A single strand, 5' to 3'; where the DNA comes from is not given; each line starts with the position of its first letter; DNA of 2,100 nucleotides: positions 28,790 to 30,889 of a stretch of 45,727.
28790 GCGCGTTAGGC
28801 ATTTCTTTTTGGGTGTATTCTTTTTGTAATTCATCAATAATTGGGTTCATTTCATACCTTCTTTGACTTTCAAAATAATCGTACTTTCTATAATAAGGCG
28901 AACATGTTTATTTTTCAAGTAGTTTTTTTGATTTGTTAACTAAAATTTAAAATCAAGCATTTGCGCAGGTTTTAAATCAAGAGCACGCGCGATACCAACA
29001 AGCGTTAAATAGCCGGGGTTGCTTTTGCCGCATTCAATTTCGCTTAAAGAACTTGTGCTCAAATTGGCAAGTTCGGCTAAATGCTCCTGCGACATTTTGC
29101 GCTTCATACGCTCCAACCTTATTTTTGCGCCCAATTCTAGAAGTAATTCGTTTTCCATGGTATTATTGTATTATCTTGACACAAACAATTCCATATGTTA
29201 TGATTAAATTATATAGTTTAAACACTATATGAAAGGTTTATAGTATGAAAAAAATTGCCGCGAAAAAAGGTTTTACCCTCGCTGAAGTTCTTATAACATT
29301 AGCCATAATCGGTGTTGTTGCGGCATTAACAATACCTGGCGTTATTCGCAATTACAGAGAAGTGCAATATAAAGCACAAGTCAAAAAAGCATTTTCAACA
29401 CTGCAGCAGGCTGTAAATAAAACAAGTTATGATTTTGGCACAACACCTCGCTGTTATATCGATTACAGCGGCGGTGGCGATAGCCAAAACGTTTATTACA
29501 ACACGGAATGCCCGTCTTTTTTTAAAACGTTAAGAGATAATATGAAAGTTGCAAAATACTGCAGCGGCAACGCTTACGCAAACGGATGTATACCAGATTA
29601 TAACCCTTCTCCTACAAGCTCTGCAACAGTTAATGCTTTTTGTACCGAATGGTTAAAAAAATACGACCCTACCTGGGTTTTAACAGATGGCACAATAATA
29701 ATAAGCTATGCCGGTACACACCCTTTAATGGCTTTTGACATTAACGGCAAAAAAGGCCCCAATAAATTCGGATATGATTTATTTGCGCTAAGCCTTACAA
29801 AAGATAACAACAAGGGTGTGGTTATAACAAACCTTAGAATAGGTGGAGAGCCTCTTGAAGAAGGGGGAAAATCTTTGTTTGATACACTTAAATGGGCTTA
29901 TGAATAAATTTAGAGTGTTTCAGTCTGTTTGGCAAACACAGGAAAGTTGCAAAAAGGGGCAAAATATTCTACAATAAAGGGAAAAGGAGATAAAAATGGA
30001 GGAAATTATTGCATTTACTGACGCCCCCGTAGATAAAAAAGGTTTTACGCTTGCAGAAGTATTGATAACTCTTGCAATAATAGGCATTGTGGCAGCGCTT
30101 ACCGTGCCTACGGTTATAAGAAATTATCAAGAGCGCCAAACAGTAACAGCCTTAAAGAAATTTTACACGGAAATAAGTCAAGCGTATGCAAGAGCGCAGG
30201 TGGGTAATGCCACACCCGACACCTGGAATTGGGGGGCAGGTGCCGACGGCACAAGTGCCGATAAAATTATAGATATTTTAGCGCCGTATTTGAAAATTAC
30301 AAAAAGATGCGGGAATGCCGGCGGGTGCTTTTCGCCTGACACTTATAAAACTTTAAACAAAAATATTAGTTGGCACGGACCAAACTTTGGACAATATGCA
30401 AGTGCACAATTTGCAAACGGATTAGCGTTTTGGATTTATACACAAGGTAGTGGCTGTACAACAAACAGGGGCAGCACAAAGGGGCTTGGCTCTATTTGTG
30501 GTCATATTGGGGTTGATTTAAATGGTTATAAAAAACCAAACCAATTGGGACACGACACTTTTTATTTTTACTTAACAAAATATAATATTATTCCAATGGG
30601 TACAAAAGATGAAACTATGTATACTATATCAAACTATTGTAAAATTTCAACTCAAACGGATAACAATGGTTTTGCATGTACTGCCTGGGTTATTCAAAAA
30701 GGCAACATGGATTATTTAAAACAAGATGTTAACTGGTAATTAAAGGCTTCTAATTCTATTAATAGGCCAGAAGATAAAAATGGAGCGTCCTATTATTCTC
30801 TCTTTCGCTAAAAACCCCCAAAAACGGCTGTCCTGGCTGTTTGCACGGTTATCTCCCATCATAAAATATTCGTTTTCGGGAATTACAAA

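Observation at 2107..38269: Repeated pilin-like + XRE-regulator modules wedged between housekeeping operons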

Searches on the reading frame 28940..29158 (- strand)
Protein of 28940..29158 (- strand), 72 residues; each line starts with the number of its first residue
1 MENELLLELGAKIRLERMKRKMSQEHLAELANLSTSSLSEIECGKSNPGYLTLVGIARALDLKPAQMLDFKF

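Call 5: search_protein_families(library=pfam, proteins=[window:28940-29158:-], max_evalue=0.1)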
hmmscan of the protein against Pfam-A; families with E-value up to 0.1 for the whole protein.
window:28940-29158:- (72 aa): 6 families
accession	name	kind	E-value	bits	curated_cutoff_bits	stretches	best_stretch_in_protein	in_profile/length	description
PF01381.28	HTH_3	-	6.8e-11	42.5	23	1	13-65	1-53/55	Helix-turn-helix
PF13560.12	HTH_31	-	7.4e-09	36.2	27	1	8-67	1-61/64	Helix-turn-helix domain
PF12844.13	HTH_19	-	2.9e-08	33.9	30.2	1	10-65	1-55/64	Helix-turn-helix domain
PF13443.12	HTH_26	-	2e-06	28.4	22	1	19-71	8-61/63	Cro/C1-type HTH DNA-binding domain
PF13413.12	HTH_25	-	0.0049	17.1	24.6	1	14-46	3-35/62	Helix-turn-helix domain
PF13545.12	HTH_Crp_2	-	0.011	16.1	27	1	5-40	6-41/70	Crp-like helix-turn-helix domain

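Call 38: search_protein_families(library=ncbifam, proteins=[window:28940-29158:-], max_evalue=0.01)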
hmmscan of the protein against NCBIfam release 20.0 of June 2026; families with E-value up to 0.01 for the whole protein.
window:28940-29158:- (72 aa): 10 families
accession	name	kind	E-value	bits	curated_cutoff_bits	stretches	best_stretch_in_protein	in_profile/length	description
NF006015.0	PRK08154.1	subfamily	6.5e-11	41.9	204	1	2-68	24-90/314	anaerobic benzoate catabolism transcriptional regulator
TIGR03070.1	couple_hipB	subfamily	8.9e-09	35.2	71.65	1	8-62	2-56/58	type II toxin-antitoxin system Y4mF family antitoxin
NF010465.0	PRK13890.1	equivalog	6.2e-08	32.8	96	1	19-66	16-63/121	conjugal transfer protein TrbA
NF041951.1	phage_RstR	subfamily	3.9e-06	27.1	80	1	8-61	2-55/108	RstR family transcriptional repressor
NF007257.0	PRK09706.1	subfamily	6e-06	26.1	101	1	8-67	5-64/135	transcriptional repressor DicA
NF046032.1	TransRegSlrRBacil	equivalog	3.3e-05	24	250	1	10-69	3-63/149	HTH-type transcriptional regulator SlrR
TIGR00270.2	TIGR00270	equivalog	8.2e-05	22.5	110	1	3-62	70-129/159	multiprotein bridging factor aMBF1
NF007408.0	PRK09943.1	equivalog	0.00016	21.3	211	1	7-62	6-61/185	HTH-type transcriptional regulator PuuR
NF047948.1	male_kill_WMK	equivalog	0.0017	17.9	300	1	8-67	162-221/300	WO male-killing family protein Wmk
NF038139.1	Reg_Aceta_RamB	equivalog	0.0078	14.9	700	1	10-43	4-37/465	acetate metabolism transcriptional regulator RamB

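Call 39: search_protein_families(library=padloc, proteins=[window:28940-29158:-], max_evalue=0.01)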
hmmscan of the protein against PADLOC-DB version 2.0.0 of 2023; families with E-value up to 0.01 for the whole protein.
window:28940-29158:- (72 aa): 18 families
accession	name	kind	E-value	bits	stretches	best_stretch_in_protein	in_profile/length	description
PDLC02926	HTH_VI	-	6.2e-12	43.6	1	9-67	2-60/92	-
PDLC03665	Control_protein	-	1.5e-09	35.9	1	3-71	3-72/77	control protein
PDLC03664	Control_protein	-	1.2e-06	26.8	1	6-67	11-72/74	control protein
PDLC03949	RmrA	-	3.4e-06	24.2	1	11-64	5-58/363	-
PDLC03946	RmrA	-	5.5e-06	23.4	1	12-62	6-56/357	-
PDLC04142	capH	-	1.4e-05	24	1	9-68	7-66/103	capH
PDLC03954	RmrA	-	1.4e-05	22.2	1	10-66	12-68/380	-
PDLC03947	RmrA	-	4.5e-05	20.5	1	10-62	13-65/383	-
PDLC03952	RmrA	-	5.7e-05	20.1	1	11-61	25-75/395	-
PDLC03951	RmrA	-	0.00025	18.1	1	14-64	14-64/400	-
PDLC03666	Control_protein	-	0.00026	19.4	1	14-62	12-60/77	control protein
PDLC03948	RmrA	-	0.00048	17.1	1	15-63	15-63/397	-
PDLC03671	Control_protein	-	0.00099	17.3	1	11-63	17-69/84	control protein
PDLC03944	RmrA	-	0.0025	14.9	1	10-61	8-59/384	-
PDLC03955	RmrA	-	0.0027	15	1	13-62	25-74/371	-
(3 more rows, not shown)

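Call 48: find_homologous_proteins(query=window:28940-29158:-, max_evalue=0.00001)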
Query window:28940-29158:- (72 aa): 1 proteins with E <= 0.00001 among 1 candidates.
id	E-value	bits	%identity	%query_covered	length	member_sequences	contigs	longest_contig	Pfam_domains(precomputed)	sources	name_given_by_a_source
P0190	2.0e-36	140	97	100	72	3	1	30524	PF12844.14,PF01381.29,PF13560.13,PF13443.13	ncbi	-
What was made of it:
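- Tried and rejected: Homology search with the 72-aa regulator 28940-29158 at E<=1e-5 returned a single hit (call 48).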

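Call 49: find_encoding_contigs(protein=P0190, flank=10000, max_places=3)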
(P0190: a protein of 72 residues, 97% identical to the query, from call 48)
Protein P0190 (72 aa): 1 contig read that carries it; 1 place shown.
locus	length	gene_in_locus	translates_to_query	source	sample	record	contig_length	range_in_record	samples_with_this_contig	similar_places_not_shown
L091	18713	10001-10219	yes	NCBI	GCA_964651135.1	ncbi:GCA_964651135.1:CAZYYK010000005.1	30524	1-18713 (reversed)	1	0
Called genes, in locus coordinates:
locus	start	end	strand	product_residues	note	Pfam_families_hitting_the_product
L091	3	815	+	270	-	PF00497:SBP_bac_3, PF10613:Lig_chan-Glu_bd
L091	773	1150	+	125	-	-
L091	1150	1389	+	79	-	-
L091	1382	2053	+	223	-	PF02649:GCHY-1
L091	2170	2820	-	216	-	PF07963:N_methyl (weak)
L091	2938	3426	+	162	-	PF01467:CTP_transf_like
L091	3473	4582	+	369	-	PF00132:Hexapep (weak), PF25084:LbH_EIF2B, PF25087:GMPPB_C, PF14602:Hexapep_2 (weak), PF00132:Hexapep, PF25087:GMPPB_C (weak), PF00132:Hexapep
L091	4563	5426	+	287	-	PF03331:LpxC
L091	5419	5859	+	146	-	PF22817:ApeP-like (faint), PF07977:FabA, PF22818:ApeI-like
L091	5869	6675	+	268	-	PF21711:DCTN5 (faint), PF25084:LbH_EIF2B (weak), PF25087:GMPPB_C, PF00132:Hexapep, PF13720:Acetyltransf_11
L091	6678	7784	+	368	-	PF02073:Peptidase_M29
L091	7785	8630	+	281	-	PF00348:polyprenyl_synt, PF07307:HEPPP_synt_1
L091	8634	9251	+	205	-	PF10502:Peptidase_S26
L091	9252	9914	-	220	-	PF07963:N_methyl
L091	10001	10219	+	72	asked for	PF13560:HTH_31, PF12844:HTH_19, PF13443:HTH_26 (weak), PF01381:HTH_3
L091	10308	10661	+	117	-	PF01245:Ribosomal_L19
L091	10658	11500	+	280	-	PF00009:GTP_EFTU (faint), PF00071:Ras (faint), PF03193:RsgA_GTPase (weak), PF02421:FeoB_N, PF01926:MMR_HSR1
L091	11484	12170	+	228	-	PF01351:RNase_HII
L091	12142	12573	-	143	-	PF02861:Clp_N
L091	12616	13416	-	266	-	PF07963:N_methyl (weak)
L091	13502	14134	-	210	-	PF07963:N_methyl (weak), PF20318:DUF6613 (weak)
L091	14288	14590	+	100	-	PF12844:HTH_19, PF13560:HTH_31, PF01381:HTH_3, PF13443:HTH_26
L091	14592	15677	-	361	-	PF04055:Radical_SAM, PF06969:HemN_C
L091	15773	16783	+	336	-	PF01380:SIS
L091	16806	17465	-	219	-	PF07963:N_methyl (weak), PF20318:DUF6613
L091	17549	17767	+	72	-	PF12844:HTH_19 (weak), PF01381:HTH_3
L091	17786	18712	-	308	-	?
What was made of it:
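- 28940..29158 (-): XRE regulator of module 4 (72 aa). Its -10-like TACAAT ends 6 nt before the ATG, and there is no ribosome-binding site. A 97% identical orthologue sits in the relative (calls 48, 49).
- In L091, all 3 HTH_3 genes are divergent neighbours of N_methyl genes (call 49). A relative has an unregulated pilin-like gene at the site of window module 5 (call 49).
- Tried and rejected: That hit did lead to the syntenic relative (call 49).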

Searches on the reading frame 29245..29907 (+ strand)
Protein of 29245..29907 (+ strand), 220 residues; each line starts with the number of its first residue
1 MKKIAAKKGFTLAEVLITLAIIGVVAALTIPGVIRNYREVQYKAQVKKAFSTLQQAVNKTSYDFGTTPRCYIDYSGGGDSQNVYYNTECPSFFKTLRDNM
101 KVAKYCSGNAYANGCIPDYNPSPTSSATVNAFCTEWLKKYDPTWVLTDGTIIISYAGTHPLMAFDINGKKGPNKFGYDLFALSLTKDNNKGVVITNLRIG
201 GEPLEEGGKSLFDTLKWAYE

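Call 4: search_protein_families(library=pfam, proteins=[window:29245-29907:+], max_evalue=0.1)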
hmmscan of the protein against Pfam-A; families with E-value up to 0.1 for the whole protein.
window:29245-29907:+ (220 aa): 3 families
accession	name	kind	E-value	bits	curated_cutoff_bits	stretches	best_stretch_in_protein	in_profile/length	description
PF07963.17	N_methyl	-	1.8e-06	27.7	21.2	1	6-28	3-25/27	Prokaryotic N-terminal methylation motif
PF02710.19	Hema_HEFG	-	0.0041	17.8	25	1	43-102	59-119/155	Hemagglutinin domain of haemagglutinin-esterase-fusion glycoprotein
PF20355.3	DUF6650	-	0.019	15.4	27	1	39-103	69-134/150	Family of unknown function (DUF6650)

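Call 38: search_protein_families(library=ncbifam, proteins=[window:29245-29907:+], max_evalue=0.01)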
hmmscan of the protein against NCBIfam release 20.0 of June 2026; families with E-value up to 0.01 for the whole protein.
window:29245-29907:+ (220 aa): 11 families
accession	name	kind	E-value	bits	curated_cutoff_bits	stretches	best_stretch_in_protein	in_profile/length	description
TIGR02532.1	IV_pilin_GFxxxE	domain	1.8e-07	30.7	16.3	1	7-29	1-23/24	prepilin-type N-terminal cleavage/methylation domain-containing protein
NF041013.1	T4P_ComGE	equivalog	3.2e-07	30.3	49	1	7-60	3-56/83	competence type IV pilus minor pilin ComGE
TIGR01710.1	typeII_sec_gspG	equivalog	8.4e-07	29.1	88.85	1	8-68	1-60/134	type II secretion system major pseudopilin GspG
NF040999.1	pilin_ComGC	equivalog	5.9e-06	26.4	75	1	7-45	1-39/84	competence type IV pilus major pilin ComGC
NF041775.1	typeIV_PilA_Myxo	equivalog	2.2e-05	24.5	400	1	7-54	10-59/214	type IV pilin protein PilA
NF007862.0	PRK10574.1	equivalog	6.2e-05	23.2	138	1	6-71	3-67/145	prepilin peptidase-dependent pilin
NF040982.1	ComGD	equivalog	0.00068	20.1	70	1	7-47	1-41/139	competence type IV pilus minor pilin ComGD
TIGR01708.2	typeII_sec_gspH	equivalog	0.00079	19.5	80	1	8-34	2-28/169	type II secretion system minor pseudopilin GspH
TIGR01707.1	gspI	equivalog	0.0051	17.3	44.35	1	9-41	1-33/101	type II secretion system minor pseudopilin GspI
NF041002.1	pilin_ComGF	equivalog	0.0065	16.7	80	1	7-44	1-37/139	competence type IV pilus minor pilin ComGF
NF007848.0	PRK10557.1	equivalog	0.0072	15.6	120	0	5-59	8-58/192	prepilin peptidase-dependent protein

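Call 39: search_protein_families(library=padloc, proteins=[window:29245-29907:+], max_evalue=0.01)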
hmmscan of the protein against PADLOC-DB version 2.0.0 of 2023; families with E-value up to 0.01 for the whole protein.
window:29245-29907:+ (220 aa): 0 families

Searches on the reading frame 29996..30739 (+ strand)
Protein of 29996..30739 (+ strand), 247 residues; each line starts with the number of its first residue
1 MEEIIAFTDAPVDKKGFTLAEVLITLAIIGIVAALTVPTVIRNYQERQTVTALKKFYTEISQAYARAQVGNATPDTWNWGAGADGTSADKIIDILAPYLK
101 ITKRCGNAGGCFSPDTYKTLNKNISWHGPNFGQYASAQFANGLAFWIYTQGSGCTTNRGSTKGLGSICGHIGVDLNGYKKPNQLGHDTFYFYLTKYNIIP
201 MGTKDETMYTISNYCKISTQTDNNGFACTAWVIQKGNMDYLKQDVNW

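Call 4: search_protein_families(library=pfam, proteins=[window:29996-30739:+], max_evalue=0.1)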
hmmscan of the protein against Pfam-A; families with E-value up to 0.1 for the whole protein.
window:29996-30739:+ (247 aa): 2 families
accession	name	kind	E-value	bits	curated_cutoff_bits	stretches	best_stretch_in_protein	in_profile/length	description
PF07963.17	N_methyl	-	2.6e-07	30.4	21.2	1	14-35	4-25/27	Prokaryotic N-terminal methylation motif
PF20318.3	DUF6613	-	0.019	15.3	24.3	0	39-99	1-52/200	Family of unknown function (DUF6613)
